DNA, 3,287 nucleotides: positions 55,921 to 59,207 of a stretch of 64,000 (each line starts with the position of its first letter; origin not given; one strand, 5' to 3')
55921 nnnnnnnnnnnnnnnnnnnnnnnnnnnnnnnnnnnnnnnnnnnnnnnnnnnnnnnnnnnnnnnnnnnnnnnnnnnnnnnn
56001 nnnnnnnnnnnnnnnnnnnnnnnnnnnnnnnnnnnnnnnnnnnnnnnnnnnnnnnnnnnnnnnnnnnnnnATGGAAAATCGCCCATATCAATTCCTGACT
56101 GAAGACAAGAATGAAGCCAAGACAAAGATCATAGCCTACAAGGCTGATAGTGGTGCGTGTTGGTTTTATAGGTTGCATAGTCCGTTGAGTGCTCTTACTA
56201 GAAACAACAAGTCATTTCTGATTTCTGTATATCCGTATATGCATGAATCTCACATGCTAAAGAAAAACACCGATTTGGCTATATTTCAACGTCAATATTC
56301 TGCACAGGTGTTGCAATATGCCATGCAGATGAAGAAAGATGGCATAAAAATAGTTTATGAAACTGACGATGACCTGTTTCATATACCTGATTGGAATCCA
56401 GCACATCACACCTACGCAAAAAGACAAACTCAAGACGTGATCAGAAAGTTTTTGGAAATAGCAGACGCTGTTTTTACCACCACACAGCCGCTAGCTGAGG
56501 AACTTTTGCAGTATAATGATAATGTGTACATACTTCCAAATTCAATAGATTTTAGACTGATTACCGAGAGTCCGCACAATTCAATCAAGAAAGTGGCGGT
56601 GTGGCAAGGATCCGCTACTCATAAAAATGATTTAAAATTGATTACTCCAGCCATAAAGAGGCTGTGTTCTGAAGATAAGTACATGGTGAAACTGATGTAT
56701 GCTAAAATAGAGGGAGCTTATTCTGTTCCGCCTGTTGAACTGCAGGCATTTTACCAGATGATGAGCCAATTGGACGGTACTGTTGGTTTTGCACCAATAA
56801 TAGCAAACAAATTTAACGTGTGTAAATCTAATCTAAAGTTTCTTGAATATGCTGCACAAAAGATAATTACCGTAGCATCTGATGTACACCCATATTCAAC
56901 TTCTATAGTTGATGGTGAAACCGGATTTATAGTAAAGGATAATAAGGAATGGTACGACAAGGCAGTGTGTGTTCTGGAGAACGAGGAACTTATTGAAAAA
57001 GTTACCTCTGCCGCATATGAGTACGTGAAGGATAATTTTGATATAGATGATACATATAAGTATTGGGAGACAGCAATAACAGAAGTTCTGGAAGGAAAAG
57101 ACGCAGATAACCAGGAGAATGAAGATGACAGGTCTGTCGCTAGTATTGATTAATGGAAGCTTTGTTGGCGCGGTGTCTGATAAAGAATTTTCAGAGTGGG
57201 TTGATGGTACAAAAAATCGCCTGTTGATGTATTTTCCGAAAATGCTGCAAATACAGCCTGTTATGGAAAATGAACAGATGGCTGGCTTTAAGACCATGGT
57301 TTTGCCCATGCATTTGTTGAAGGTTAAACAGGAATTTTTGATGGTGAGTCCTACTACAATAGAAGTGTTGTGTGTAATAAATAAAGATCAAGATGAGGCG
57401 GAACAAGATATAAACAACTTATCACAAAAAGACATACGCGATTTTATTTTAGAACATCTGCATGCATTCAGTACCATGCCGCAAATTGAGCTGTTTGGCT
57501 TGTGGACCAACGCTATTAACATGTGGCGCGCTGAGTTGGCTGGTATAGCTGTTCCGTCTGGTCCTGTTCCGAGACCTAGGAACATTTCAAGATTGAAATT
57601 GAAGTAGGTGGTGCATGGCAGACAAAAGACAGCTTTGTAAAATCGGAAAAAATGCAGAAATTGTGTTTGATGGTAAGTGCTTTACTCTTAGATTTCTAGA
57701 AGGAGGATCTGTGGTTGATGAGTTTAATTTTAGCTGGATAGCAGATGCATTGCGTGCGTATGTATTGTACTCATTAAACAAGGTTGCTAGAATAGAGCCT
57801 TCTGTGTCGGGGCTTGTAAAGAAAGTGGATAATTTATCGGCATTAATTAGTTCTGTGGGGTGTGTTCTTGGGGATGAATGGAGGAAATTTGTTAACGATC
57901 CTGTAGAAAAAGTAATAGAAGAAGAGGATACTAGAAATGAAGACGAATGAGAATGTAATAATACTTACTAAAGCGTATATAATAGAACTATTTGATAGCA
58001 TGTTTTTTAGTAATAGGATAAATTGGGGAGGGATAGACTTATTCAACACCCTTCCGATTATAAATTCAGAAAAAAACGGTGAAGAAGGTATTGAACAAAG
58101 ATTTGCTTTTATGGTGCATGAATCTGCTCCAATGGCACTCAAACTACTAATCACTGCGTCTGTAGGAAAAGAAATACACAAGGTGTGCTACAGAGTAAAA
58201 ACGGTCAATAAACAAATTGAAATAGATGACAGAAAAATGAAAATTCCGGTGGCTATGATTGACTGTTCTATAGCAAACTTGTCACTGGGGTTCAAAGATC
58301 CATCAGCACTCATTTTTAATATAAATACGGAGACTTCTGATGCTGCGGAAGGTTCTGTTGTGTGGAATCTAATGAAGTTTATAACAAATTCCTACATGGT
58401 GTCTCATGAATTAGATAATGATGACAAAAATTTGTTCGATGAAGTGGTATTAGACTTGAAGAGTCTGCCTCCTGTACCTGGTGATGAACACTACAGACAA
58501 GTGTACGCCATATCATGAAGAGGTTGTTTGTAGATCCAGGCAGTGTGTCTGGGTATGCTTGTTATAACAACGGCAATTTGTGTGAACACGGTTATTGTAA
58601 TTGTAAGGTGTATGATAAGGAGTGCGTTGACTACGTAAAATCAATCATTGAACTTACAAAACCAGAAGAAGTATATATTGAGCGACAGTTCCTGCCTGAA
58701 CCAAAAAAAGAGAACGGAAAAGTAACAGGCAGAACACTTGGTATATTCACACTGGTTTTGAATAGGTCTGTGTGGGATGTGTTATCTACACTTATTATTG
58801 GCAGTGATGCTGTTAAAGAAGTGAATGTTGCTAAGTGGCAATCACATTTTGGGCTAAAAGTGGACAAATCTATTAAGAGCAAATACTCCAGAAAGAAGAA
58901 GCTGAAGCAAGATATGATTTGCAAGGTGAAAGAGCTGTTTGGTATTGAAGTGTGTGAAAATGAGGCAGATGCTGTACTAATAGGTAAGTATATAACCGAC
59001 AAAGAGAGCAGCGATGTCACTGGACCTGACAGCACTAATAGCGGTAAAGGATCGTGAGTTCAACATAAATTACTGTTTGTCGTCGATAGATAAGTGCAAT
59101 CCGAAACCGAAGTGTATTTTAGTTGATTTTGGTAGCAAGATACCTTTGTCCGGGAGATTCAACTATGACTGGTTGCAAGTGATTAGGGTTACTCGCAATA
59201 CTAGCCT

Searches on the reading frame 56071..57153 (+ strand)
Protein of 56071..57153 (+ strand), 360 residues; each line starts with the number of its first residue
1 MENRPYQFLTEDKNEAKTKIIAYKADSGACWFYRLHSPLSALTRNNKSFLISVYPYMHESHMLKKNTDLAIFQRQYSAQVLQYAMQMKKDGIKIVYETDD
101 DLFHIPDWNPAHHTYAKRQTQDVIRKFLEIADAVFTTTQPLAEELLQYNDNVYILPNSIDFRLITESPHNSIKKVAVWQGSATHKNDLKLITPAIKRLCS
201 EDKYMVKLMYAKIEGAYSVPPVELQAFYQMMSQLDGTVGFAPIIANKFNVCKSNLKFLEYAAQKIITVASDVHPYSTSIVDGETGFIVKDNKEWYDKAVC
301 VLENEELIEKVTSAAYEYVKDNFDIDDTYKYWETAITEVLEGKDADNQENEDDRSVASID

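Call 3: search_protein_families(library=pfam, proteins=[window:56071-57153:+], max_evalue=0.1)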
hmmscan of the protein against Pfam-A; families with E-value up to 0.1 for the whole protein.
window:56071-57153:+ (360 aa): 4 families
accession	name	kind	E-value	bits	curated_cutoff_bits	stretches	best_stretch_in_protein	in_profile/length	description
PF00534.26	Glycos_transf_1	-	5.8e-05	23.1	26.4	1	256-317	108-171/172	Glycosyl transferases group 1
PF13692.12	Glyco_trans_1_4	-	0.00051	20.8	27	1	254-304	90-142/142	Glycosyl transferases group 1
PF13439.12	Glyco_transf_4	-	0.0011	19.5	28.5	1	89-160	94-167/170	Glycosyltransferase Family 4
PF13524.12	Glyco_trans_1_2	-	0.0027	18.1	25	1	230-331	43-141/144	Glycosyl transferase-like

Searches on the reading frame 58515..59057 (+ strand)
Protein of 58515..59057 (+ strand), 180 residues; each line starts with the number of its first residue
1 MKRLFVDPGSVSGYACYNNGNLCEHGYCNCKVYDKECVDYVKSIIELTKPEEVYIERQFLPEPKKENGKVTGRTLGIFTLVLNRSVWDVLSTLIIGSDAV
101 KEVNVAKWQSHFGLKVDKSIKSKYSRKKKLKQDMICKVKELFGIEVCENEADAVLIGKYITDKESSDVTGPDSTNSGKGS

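Call 60: search_protein_families(library=phrogs, proteins=[window:58515-59057:+], max_evalue=0.001)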
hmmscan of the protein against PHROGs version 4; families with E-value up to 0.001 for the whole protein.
window:58515-59057:+ (180 aa): 2 families
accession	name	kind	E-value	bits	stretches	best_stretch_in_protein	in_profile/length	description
phrog_827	-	DNA, RNA and nucleotide metabolism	9e-08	33.4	1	89-164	93-159/161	Holliday junction resolvase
phrog_1770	-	DNA, RNA and nucleotide metabolism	0.00044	21.3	0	6-164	9-151/158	Holliday junction resolvase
